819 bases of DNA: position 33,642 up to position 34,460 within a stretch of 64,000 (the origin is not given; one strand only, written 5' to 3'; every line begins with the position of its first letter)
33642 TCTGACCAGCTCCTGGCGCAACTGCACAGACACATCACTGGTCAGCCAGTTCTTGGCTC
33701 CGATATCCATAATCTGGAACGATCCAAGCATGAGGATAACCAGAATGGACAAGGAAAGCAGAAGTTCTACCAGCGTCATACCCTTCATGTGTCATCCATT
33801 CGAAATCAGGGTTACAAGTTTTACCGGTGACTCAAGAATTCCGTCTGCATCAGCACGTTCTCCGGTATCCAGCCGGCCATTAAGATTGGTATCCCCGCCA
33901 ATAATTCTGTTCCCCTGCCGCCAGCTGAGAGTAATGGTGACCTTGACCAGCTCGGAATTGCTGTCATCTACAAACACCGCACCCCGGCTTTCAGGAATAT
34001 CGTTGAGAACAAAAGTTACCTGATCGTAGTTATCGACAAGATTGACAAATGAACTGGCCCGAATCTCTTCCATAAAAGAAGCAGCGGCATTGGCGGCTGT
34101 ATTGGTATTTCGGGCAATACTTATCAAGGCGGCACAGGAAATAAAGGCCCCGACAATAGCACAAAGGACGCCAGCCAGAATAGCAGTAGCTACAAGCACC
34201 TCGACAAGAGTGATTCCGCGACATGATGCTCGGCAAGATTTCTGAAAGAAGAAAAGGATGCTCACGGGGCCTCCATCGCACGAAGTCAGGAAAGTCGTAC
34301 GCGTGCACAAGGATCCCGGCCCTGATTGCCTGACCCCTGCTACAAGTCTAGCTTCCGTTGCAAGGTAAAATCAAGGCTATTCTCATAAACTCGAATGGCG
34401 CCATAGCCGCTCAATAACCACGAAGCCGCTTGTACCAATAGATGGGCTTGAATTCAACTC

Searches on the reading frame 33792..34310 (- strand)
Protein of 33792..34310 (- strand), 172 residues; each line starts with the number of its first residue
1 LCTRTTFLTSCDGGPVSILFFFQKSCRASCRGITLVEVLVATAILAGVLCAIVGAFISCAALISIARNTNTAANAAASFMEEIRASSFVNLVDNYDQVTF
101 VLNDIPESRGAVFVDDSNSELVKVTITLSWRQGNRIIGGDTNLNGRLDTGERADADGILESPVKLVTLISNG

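Call 41: search_protein_families(library=pfam, proteins=[window:33792-34310:-], max_evalue=0.0001)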
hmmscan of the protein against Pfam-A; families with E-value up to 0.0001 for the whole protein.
window:33792-34310:- (172 aa): 1 family
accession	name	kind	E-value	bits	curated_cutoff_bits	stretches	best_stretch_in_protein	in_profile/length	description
PF07963.17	N_methyl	-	4.6e-05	23.3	21.2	0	28-46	2-20/27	Prokaryotic N-terminal methylation motif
